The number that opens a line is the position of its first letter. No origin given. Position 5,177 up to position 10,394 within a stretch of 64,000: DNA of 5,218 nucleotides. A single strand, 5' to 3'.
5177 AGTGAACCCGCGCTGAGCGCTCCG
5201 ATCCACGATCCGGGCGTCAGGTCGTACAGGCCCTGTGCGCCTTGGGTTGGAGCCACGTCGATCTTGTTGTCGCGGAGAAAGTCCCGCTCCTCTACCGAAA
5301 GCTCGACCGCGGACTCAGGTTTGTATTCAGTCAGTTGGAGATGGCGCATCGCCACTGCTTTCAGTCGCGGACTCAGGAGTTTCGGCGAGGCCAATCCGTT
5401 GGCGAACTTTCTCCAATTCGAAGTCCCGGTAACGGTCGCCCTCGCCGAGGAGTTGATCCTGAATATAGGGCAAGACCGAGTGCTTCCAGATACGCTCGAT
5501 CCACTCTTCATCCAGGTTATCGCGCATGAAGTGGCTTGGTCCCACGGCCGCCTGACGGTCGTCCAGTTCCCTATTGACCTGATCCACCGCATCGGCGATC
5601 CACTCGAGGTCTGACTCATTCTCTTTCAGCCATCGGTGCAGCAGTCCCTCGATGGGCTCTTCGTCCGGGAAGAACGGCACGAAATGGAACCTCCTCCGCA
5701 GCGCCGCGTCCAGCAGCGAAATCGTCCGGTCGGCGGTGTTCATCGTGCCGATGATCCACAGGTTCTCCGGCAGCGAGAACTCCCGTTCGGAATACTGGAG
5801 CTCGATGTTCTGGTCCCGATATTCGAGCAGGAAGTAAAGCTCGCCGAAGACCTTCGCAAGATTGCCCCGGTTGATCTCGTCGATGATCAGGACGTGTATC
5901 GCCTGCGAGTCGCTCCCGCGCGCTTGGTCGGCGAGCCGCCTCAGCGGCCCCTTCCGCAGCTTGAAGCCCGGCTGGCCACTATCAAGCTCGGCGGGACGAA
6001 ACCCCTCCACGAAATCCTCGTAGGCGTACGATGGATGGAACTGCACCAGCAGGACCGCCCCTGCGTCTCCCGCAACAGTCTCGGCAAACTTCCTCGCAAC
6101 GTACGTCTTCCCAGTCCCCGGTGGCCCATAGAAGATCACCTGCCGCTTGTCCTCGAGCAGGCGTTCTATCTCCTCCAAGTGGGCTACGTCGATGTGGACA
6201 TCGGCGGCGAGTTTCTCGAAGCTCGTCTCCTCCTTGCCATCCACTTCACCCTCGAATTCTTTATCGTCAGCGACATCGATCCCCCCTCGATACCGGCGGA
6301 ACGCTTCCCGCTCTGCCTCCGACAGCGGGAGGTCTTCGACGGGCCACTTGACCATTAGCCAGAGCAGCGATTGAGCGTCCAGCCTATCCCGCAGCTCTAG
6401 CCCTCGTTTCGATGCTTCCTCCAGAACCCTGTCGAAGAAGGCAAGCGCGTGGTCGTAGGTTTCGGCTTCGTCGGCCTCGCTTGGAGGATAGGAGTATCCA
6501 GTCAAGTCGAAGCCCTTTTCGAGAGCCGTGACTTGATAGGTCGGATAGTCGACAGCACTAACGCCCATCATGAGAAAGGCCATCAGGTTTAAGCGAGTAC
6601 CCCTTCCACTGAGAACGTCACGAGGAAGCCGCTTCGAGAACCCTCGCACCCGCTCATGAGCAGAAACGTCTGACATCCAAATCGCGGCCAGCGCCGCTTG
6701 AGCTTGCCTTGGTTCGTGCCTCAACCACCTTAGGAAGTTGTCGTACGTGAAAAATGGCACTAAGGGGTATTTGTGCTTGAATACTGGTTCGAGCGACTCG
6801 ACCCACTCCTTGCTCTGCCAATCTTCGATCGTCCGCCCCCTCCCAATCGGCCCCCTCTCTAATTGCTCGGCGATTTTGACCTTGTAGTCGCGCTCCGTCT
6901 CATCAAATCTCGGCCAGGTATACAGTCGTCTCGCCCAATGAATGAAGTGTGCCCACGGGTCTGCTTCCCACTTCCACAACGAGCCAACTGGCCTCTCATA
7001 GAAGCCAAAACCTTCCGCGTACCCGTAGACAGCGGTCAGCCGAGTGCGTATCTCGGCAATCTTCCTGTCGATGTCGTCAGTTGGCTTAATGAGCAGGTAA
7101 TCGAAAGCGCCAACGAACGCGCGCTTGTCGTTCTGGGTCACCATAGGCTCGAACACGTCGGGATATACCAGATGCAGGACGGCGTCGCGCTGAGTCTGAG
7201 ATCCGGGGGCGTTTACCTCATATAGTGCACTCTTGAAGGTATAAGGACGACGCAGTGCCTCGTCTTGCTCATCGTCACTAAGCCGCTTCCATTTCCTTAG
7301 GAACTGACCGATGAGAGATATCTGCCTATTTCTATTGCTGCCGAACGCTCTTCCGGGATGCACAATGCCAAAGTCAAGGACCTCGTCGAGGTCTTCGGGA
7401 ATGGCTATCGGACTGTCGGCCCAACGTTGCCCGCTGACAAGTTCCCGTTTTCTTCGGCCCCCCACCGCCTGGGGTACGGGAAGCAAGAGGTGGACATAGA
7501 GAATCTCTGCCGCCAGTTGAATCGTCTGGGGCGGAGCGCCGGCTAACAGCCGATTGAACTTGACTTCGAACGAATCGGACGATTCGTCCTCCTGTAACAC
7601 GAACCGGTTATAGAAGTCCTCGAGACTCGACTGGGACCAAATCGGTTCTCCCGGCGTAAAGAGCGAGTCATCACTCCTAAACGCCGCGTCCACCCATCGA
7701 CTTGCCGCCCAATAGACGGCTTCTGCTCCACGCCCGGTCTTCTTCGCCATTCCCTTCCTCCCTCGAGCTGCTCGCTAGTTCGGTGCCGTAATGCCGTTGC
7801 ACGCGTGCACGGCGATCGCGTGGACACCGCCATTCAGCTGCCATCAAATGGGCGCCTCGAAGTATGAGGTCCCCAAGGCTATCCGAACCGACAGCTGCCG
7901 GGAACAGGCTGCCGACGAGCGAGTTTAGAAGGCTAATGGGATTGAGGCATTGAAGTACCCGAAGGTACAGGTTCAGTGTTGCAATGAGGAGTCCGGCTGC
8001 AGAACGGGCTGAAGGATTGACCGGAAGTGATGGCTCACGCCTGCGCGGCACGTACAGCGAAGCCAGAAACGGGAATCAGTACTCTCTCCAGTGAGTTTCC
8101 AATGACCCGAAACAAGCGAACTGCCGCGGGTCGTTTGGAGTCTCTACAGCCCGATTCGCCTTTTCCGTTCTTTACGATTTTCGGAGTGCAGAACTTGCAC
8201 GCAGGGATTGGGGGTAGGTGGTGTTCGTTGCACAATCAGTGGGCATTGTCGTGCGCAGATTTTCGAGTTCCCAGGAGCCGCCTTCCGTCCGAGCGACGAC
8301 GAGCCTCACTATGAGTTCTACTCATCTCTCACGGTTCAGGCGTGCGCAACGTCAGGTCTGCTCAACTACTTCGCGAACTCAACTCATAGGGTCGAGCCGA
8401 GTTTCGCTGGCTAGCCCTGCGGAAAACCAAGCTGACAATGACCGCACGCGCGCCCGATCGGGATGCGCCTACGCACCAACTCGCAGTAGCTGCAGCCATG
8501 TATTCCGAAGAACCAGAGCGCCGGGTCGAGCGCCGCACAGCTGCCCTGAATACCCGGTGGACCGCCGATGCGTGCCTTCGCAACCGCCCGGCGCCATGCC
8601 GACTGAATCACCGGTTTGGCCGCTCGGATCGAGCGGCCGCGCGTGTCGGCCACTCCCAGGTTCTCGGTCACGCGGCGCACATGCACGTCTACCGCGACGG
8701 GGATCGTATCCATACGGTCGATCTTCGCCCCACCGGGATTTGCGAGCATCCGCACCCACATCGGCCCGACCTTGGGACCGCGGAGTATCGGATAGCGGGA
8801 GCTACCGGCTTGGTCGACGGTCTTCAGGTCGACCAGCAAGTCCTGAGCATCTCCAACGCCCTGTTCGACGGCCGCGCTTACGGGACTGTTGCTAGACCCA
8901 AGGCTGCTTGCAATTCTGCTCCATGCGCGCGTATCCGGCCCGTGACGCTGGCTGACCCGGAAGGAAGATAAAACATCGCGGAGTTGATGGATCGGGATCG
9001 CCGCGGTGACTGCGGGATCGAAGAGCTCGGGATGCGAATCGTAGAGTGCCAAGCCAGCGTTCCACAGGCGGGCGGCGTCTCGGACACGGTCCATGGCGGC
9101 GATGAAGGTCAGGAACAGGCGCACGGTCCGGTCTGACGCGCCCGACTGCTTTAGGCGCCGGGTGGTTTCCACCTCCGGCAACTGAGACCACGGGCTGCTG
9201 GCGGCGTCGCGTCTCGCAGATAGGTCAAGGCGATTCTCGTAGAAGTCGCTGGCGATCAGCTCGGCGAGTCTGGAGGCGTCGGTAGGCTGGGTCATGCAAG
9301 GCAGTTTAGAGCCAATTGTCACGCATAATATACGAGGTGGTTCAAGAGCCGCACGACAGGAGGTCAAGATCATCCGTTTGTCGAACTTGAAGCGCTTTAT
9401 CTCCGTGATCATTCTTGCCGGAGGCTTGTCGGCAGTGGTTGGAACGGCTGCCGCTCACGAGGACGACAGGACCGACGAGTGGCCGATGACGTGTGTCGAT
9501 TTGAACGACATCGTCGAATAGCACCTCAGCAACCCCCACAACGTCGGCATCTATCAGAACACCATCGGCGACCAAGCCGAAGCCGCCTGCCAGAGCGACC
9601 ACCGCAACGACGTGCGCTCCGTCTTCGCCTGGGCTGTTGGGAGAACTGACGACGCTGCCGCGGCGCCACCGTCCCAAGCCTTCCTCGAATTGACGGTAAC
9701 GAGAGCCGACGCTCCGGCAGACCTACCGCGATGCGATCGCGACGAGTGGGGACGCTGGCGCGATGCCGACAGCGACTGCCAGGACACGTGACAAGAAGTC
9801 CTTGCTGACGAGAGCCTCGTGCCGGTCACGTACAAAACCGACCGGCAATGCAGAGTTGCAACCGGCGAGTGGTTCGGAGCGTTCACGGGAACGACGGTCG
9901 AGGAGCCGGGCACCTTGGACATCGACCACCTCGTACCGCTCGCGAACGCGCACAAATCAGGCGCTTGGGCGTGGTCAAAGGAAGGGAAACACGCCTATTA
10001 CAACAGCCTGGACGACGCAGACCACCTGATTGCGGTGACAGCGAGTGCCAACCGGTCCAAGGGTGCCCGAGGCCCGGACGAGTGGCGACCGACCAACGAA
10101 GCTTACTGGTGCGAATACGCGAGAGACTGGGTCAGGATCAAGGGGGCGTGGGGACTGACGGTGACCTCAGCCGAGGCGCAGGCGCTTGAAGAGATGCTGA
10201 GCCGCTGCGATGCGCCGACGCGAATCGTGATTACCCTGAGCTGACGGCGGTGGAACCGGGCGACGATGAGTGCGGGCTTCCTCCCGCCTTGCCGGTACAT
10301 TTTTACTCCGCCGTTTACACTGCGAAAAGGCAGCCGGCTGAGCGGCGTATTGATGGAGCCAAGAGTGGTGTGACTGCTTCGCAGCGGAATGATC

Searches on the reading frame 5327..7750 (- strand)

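Call 54: search_protein_families(library=pfam, proteins=[window:5327-7750:-], max_evalue=0.001)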
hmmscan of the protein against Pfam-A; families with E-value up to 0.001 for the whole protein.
window:5327-7750:- (807 aa): 5 families
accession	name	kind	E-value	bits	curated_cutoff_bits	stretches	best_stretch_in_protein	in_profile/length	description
PF07728.20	AAA_5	-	6.4e-18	65.5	22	1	538-688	2-139/139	AAA domain (dynein-related subfamily)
PF00004.35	AAA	-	1.5e-08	35.6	21.2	1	538-693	1-128/131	ATPase family associated with various cellular activities (AAA)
PF13401.12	AAA_22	-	4.5e-07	30.7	27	1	535-644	5-110/130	AAA domain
PF13191.12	AAA_16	-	7.3e-05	23.8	32.6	1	526-584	10-73/167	AAA ATPase domain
PF07726.17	AAA_3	-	0.00054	20.3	27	0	538-683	2-125/131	ATPase family associated with various cellular activities (AAA)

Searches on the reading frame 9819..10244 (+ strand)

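Call 54: search_protein_families(library=pfam, proteins=[window:9819-10244:+], max_evalue=0.001)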
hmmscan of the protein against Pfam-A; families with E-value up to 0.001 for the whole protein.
window:9819-10244:+ (141 aa): 1 family
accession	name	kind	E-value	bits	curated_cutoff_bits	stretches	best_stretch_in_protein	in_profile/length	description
PF07510.16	GmrSD_C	-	1.8e-08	34.8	23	1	29-123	50-135/138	GmrSD restriction endonucleases, C-terminal domain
